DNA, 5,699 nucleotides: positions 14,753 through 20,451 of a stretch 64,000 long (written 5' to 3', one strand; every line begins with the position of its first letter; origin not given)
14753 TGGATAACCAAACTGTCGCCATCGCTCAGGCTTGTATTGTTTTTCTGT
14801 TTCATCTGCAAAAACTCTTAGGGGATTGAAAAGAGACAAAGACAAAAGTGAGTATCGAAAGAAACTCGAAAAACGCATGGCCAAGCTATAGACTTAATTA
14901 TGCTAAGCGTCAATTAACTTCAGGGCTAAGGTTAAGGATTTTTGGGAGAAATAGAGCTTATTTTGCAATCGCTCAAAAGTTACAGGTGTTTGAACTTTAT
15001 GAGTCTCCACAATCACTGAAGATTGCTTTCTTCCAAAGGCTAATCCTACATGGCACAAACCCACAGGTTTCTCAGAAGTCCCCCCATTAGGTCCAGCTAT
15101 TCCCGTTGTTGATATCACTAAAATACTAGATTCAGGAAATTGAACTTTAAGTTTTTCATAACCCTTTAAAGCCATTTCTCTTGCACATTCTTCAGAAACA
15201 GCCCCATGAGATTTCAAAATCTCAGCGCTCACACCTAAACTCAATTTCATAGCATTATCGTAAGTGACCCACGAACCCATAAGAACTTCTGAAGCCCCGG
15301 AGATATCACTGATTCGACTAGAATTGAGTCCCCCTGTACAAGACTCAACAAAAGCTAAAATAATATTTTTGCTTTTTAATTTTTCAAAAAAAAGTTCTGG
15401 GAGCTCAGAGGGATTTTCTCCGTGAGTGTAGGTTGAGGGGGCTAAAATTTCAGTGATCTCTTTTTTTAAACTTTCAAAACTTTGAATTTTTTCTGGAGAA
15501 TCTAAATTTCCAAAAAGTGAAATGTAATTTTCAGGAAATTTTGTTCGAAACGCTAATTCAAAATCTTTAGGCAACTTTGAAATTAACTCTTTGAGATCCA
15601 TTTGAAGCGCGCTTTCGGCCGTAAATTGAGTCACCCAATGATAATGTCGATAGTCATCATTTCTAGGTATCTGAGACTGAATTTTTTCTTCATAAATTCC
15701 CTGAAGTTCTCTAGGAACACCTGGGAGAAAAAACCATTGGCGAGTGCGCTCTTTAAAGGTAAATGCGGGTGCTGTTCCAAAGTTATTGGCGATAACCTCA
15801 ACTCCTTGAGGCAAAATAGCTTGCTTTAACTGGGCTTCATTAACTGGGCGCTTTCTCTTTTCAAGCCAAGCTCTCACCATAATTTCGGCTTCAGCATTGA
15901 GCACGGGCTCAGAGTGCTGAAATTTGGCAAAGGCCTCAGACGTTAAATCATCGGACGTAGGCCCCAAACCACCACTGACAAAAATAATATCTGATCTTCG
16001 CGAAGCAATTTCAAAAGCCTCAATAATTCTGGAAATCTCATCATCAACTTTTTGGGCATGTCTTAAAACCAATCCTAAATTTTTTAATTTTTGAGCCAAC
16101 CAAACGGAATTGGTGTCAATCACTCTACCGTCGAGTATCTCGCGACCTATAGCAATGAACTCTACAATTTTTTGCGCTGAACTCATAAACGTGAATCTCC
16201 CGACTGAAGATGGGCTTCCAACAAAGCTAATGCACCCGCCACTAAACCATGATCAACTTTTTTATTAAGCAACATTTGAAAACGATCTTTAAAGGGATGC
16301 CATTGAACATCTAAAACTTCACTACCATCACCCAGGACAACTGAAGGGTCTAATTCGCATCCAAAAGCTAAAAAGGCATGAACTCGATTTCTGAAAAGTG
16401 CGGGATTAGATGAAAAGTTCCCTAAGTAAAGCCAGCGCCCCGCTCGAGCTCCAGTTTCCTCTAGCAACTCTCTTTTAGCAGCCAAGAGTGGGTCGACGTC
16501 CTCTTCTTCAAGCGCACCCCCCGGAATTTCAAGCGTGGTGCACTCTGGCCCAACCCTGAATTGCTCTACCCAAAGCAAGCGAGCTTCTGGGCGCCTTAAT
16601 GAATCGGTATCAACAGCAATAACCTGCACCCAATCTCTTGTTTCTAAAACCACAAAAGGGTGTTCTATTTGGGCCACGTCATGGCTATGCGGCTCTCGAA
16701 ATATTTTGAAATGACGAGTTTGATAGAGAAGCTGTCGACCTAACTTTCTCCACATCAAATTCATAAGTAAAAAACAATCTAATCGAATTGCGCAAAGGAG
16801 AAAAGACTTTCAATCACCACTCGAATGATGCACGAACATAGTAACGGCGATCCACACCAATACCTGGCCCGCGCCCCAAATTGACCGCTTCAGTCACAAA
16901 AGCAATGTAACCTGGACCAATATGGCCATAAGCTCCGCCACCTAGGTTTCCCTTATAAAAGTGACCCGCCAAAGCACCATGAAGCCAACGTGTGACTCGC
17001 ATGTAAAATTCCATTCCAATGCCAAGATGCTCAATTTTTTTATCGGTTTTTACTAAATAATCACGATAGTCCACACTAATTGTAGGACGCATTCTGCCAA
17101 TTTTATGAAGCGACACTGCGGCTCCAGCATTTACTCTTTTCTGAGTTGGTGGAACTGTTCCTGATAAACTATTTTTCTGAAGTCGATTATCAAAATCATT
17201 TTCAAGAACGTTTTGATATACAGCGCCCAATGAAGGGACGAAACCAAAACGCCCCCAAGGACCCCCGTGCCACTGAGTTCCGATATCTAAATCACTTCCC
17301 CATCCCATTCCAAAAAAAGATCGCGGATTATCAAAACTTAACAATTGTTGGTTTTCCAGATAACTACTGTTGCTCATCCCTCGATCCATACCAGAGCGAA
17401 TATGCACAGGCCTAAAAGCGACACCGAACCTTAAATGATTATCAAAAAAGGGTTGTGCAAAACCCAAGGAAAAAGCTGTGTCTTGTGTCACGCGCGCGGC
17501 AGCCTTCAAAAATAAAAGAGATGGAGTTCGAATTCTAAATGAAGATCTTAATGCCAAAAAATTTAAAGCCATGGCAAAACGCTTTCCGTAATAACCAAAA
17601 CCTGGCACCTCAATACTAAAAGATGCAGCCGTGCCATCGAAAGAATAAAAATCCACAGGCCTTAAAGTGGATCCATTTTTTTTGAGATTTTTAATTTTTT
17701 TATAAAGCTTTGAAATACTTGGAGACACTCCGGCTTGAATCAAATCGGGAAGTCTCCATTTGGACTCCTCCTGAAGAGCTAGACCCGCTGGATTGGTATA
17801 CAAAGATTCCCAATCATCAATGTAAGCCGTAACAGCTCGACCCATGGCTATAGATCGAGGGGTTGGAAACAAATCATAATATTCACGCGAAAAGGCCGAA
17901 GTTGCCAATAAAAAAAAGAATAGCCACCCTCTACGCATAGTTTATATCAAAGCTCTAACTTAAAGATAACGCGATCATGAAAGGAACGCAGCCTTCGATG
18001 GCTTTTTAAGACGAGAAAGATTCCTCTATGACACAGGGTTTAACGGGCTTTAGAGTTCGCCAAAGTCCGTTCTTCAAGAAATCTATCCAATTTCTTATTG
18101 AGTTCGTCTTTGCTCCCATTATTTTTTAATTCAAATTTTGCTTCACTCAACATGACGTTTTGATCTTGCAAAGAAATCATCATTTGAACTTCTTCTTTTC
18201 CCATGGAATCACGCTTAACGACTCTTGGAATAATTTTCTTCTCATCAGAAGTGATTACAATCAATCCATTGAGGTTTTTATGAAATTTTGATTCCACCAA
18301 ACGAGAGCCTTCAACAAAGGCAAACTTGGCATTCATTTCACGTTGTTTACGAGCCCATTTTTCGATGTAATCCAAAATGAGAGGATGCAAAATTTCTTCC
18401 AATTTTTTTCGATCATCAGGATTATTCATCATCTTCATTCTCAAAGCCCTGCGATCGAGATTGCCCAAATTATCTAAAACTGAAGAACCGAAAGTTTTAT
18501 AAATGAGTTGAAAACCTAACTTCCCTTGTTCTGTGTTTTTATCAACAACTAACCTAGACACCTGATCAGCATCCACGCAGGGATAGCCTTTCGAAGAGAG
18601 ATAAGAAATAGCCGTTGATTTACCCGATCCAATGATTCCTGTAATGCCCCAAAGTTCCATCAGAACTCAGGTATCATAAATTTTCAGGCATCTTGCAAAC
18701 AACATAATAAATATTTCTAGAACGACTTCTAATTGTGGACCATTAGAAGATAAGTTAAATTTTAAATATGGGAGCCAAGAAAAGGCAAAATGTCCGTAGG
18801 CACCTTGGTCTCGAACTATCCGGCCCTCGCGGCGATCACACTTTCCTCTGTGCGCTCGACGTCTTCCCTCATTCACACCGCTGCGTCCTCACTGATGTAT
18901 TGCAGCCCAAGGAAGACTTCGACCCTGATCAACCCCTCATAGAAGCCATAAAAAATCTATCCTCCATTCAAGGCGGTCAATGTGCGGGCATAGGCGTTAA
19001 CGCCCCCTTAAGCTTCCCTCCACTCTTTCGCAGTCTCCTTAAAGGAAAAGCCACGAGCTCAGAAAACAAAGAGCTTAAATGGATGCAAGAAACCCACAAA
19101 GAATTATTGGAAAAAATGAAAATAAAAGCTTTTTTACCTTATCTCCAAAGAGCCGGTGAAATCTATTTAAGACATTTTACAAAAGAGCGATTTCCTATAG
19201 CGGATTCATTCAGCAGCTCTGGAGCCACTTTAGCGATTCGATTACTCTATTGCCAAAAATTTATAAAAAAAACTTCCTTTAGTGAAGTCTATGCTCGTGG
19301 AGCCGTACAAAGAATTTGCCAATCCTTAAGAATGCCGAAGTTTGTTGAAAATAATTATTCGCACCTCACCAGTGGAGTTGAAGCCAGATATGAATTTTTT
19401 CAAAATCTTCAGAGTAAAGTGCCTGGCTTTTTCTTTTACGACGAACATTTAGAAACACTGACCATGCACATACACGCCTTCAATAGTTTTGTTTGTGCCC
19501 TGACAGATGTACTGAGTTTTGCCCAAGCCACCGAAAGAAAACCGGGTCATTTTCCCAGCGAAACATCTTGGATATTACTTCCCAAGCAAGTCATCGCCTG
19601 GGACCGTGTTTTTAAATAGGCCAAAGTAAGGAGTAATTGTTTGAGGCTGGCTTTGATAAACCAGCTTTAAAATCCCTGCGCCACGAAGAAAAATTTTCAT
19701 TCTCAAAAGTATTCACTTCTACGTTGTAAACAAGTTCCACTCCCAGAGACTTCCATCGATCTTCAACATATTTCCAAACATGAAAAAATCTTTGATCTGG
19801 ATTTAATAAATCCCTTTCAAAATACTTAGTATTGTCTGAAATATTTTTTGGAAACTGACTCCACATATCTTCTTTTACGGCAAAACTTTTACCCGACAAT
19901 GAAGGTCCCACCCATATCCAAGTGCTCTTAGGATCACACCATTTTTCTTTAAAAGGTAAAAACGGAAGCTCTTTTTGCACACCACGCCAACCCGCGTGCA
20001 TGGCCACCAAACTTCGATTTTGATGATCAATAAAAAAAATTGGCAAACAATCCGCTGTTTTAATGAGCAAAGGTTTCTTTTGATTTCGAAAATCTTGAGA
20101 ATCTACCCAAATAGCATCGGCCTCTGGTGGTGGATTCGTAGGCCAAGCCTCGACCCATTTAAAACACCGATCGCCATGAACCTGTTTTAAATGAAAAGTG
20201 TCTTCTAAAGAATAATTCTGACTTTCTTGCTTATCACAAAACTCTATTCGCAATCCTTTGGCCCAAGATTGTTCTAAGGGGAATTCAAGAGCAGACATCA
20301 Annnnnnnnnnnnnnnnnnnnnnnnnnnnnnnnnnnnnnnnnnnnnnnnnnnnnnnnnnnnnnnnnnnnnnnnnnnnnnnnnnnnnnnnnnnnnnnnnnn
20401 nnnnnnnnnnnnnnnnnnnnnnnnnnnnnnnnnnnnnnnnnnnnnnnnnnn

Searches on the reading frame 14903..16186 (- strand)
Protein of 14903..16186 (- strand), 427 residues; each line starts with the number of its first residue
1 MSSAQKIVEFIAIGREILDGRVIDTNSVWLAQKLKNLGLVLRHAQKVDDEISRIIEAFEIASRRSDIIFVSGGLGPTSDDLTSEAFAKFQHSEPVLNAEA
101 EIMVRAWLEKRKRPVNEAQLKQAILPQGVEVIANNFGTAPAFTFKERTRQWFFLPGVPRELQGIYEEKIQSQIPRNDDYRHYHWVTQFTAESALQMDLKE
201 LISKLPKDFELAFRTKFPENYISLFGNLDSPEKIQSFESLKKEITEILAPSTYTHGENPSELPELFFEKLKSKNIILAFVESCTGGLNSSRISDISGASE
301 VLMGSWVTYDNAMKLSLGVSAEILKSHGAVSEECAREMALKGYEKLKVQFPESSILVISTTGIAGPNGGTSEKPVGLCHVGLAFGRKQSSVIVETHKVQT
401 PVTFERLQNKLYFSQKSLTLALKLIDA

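Call 86: find_encoding_contigs(protein=window:14903-16186:-, flank=3000, max_places=10)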
Protein window:14903-16186:- (427 aa): no gene with exactly this product is on record in the collection.

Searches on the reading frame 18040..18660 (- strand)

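Call 46: search_protein_families(library=pfam, proteins=[window:18040-18660:-], max_evalue=0.00001)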
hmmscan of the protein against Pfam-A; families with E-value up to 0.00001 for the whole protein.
window:18040-18660:- (206 aa): 2 families
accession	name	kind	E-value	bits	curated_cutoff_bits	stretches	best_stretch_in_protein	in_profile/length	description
PF01121.26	CoaE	-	1.2e-36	126.5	27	1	5-184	4-178/180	Dephospho-CoA kinase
PF13238.12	AAA_18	-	2.5e-07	31.6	29.4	1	6-155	3-116/128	AAA domain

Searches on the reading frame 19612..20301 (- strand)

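Call 46: search_protein_families(library=pfam, proteins=[window:19612-20301:-], max_evalue=0.00001)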
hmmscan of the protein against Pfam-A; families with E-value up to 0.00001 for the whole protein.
window:19612-20301:- (229 aa): 1 family
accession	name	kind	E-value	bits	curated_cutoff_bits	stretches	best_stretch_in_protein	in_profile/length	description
PF02578.20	Cu-oxidase_4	-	6.9e-27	94.8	22.9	1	29-212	40-229/238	Multi-copper polyphenol oxidoreductase laccase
